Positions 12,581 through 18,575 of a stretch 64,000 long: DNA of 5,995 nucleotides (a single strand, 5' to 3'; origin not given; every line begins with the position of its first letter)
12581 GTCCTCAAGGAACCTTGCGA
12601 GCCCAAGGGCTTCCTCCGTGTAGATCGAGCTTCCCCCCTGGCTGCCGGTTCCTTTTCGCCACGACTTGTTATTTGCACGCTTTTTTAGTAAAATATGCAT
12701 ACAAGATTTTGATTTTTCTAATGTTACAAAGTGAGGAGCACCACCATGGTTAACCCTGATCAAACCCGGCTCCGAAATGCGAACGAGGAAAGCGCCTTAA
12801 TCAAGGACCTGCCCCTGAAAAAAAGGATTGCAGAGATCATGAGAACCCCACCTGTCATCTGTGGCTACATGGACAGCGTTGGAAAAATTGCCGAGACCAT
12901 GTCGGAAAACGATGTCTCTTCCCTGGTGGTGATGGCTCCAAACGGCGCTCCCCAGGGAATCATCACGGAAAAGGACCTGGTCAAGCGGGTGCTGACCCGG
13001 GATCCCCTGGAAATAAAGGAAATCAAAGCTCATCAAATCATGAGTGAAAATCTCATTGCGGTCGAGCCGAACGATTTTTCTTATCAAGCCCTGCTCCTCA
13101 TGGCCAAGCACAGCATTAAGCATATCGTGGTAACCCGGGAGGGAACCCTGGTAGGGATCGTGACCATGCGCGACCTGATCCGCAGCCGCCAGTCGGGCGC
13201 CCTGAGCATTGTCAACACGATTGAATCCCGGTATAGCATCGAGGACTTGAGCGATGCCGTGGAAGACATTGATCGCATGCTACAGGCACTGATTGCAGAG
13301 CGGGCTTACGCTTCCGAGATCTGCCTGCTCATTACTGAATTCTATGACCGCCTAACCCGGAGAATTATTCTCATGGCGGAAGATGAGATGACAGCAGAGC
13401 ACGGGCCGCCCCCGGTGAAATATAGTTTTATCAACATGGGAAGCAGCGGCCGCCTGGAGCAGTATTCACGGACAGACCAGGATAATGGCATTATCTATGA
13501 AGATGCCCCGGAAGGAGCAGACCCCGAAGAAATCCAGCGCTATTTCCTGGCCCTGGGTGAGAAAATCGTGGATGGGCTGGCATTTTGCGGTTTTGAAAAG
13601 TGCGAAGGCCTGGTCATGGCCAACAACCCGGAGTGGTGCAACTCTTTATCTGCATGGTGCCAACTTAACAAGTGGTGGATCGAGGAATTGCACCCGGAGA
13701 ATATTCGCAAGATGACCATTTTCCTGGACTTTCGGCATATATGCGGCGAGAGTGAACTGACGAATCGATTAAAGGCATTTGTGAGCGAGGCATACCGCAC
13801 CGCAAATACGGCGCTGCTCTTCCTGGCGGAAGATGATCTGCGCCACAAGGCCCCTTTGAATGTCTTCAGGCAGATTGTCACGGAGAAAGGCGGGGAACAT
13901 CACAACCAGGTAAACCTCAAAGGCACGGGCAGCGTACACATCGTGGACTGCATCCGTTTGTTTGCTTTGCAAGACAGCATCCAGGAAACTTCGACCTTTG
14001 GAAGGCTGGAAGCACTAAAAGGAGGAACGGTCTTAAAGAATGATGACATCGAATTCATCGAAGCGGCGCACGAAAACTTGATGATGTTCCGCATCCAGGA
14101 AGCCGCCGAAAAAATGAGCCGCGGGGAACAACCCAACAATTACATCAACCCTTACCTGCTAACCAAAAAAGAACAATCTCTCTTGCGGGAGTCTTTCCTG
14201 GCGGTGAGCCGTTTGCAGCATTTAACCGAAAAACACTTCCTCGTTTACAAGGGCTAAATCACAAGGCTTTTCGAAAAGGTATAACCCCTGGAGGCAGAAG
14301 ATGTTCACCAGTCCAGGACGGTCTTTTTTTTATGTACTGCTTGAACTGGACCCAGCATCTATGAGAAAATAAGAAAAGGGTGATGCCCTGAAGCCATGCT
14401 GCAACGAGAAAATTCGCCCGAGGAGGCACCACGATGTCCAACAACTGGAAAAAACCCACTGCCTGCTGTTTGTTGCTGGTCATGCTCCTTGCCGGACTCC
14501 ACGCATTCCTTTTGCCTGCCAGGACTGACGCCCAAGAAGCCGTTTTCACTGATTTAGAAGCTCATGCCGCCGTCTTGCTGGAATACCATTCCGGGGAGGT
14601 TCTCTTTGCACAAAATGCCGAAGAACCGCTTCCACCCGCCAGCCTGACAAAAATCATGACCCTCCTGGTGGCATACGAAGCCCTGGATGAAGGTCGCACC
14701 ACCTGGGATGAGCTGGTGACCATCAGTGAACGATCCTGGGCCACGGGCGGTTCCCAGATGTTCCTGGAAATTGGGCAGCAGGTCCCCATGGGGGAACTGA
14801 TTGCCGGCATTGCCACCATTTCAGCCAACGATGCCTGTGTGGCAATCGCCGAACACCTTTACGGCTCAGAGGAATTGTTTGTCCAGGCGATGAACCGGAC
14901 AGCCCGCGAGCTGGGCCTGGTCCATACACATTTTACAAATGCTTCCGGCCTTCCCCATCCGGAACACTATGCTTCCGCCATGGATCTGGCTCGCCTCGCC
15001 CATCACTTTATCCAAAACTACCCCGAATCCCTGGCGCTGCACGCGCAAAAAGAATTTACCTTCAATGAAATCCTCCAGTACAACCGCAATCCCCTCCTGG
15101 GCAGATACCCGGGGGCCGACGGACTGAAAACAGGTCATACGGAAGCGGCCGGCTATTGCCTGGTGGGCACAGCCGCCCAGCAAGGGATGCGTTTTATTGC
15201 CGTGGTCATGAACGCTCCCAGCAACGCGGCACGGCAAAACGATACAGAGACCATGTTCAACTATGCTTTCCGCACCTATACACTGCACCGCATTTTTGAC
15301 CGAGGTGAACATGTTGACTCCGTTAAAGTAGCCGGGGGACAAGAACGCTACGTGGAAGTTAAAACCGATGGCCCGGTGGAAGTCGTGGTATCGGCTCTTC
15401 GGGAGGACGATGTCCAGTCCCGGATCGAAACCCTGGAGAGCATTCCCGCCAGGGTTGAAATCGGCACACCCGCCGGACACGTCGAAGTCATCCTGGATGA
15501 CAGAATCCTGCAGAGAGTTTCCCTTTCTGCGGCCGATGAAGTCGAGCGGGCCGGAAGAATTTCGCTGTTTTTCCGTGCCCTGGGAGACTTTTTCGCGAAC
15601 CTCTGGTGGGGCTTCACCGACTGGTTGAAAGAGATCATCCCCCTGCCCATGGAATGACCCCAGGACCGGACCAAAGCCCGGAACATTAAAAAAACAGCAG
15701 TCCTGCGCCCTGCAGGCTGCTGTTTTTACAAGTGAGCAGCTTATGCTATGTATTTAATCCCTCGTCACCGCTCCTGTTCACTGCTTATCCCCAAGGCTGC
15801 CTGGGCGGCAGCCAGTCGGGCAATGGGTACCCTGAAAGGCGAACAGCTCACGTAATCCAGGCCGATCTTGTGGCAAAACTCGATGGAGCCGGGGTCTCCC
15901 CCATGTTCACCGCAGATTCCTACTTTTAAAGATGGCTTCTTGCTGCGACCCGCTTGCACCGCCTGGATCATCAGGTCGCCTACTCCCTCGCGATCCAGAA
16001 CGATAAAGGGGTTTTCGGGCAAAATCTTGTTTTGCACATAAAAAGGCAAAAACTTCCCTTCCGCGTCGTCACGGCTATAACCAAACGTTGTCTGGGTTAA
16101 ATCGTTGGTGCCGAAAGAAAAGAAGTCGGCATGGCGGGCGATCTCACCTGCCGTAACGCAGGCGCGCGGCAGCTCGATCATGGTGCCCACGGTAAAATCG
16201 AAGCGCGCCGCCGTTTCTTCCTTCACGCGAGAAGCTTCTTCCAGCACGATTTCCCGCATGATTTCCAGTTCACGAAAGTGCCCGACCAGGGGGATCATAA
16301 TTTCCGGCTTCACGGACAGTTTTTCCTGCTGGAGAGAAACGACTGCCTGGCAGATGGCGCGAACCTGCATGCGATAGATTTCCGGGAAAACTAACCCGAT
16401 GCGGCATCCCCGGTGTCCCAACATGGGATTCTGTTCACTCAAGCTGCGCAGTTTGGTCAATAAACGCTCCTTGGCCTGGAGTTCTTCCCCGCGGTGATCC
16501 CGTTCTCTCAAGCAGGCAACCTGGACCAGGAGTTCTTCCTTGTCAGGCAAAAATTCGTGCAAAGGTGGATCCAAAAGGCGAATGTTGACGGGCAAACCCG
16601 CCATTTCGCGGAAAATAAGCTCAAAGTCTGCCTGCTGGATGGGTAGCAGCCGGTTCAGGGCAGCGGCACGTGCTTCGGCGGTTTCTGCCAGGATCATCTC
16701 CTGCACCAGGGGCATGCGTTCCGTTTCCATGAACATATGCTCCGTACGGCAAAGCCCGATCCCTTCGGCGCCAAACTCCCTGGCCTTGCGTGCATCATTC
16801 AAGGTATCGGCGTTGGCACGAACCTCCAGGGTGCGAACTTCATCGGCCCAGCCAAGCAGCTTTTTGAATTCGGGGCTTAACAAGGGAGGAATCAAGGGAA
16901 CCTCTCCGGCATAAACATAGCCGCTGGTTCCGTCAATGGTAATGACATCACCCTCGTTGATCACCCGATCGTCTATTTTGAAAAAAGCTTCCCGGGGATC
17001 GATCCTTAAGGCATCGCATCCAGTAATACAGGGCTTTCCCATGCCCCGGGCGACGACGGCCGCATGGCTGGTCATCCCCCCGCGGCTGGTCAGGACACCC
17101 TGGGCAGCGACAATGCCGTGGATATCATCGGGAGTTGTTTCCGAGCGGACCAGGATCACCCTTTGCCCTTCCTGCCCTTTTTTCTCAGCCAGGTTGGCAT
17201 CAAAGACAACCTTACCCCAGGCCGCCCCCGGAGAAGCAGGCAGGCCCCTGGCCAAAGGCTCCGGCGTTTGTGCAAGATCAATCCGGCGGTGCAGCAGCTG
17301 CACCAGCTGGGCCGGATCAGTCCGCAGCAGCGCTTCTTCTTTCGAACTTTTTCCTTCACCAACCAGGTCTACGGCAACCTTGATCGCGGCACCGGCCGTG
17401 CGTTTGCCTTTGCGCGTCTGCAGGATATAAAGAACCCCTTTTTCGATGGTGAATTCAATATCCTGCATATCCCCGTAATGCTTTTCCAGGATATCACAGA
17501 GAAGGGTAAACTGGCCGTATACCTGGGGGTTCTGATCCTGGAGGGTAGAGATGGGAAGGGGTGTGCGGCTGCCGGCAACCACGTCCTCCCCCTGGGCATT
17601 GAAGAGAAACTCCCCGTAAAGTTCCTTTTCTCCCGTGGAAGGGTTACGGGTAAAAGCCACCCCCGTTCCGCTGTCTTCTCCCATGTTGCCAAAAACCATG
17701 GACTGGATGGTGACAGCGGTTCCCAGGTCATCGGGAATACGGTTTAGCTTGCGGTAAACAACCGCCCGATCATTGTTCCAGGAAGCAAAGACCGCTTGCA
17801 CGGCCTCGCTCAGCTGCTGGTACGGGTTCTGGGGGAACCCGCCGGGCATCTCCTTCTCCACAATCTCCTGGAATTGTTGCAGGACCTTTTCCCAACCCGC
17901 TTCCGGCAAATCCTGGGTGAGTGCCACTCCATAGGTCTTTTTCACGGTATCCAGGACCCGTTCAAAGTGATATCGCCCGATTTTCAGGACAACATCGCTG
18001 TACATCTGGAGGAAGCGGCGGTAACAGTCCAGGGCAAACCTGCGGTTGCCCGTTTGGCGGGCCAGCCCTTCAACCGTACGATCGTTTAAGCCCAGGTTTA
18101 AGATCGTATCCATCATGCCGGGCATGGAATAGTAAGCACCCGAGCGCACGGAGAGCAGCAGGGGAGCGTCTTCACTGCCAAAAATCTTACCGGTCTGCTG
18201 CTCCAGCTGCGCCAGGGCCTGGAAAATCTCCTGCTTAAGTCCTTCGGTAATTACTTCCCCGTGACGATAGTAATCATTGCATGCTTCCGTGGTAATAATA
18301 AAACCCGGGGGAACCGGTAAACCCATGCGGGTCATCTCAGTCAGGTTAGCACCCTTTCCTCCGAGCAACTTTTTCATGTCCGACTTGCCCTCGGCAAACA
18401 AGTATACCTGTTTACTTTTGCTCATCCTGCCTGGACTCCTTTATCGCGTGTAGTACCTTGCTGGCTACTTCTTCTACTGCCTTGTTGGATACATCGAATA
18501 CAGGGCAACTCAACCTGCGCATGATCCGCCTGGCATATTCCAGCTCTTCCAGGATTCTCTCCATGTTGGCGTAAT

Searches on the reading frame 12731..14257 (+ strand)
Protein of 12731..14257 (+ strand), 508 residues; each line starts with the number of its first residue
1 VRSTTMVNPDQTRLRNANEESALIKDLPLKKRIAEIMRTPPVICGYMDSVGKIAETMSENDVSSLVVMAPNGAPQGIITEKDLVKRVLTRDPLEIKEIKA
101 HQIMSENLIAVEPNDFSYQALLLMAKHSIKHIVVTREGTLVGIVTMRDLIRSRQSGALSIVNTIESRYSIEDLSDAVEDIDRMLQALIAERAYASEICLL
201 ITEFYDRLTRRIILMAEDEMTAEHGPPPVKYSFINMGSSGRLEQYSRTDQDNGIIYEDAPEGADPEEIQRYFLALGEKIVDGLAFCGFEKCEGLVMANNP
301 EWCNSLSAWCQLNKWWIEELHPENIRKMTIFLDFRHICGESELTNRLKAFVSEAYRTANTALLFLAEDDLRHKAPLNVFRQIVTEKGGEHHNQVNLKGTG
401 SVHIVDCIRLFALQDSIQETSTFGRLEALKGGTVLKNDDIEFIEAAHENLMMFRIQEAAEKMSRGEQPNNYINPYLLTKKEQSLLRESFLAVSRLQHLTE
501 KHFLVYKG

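Call 73: search_protein_families(library=pfam, proteins=[window:12731-14257:+], max_evalue=0.00001)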
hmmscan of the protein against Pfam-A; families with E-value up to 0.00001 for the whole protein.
window:12731-14257:+ (508 aa): 3 families
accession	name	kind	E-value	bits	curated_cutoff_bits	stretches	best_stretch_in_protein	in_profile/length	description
PF03445.19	DUF294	-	9e-42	142.7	21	1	179-322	2-137/138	Putative nucleotidyltransferase DUF294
PF10335.14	DUF294_C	-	1.8e-39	135.3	22.5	1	362-503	4-145/145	Putative nucleotidyltransferase substrate binding domain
PF00571.33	CBS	-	1.1e-23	83.7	24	2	102-152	3-54/57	CBS domain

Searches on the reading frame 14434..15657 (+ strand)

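Call 73: search_protein_families(library=pfam, proteins=[window:14434-15657:+], max_evalue=0.00001)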
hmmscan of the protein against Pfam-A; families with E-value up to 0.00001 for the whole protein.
window:14434-15657:+ (407 aa): 3 families
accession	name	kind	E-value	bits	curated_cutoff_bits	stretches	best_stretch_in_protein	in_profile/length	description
PF00768.25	Peptidase_S11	-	9.1e-77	258.2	27.6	1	39-262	8-238/239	D-alanyl-D-alanine carboxypeptidase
PF13354.11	Beta-lactamase2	-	1.2e-13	51.3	22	1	53-194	9-148/214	Beta-lactamase enzyme family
PF07943.18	PBP5_C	-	7.7e-12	45.7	21.2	1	282-372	1-91/91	Penicillin-binding protein 5, C-terminal domain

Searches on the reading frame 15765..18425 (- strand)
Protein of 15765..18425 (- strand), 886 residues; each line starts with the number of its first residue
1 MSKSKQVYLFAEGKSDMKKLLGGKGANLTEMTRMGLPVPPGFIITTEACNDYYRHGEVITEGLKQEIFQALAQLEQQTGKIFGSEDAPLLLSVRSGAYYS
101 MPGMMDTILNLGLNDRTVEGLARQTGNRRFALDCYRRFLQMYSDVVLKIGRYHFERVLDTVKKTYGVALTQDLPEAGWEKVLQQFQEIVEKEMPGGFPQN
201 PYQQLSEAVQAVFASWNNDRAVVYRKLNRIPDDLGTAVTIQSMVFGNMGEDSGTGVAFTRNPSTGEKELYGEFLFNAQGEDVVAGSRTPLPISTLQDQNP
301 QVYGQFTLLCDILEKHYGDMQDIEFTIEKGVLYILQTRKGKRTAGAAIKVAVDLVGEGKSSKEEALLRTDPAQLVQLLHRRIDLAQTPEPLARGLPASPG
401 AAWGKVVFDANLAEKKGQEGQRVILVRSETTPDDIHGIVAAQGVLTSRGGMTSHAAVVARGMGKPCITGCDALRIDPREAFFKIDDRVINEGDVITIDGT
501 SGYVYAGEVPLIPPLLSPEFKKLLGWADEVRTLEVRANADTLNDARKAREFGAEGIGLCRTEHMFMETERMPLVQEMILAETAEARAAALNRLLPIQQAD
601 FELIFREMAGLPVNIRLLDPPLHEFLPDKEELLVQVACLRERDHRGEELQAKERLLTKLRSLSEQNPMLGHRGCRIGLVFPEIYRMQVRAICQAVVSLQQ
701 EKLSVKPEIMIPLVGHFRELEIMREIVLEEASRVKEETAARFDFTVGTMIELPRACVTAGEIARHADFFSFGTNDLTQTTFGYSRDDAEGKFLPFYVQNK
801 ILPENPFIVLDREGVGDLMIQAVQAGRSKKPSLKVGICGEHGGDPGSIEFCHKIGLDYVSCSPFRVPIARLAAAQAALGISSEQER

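Call 72: find_encoding_contigs(protein=window:15765-18425:-, flank=10000, max_places=1)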
Protein window:15765-18425:- (886 aa): no gene with exactly this product is on record in the collection.

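Call 73: search_protein_families(library=pfam, proteins=[window:15765-18425:-], max_evalue=0.00001)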
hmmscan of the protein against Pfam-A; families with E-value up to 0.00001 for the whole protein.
window:15765-18425:- (886 aa): 3 families
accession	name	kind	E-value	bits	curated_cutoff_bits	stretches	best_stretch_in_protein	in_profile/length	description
PF02896.24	PEP-utilizers_C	-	3.7e-82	276.2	22.8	1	520-876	7-291/293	PEP-utilising enzyme, PEP-binding domain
PF01326.24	PPDK_N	-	2.8e-53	181.8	27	2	19-292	2-220/328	Pyruvate phosphate dikinase, AMP/ATP-binding domain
PF00391.29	PEP-utilizers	-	8.3e-25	86.6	23.1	1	422-502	4-72/72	PEP-utilising enzyme, mobile domain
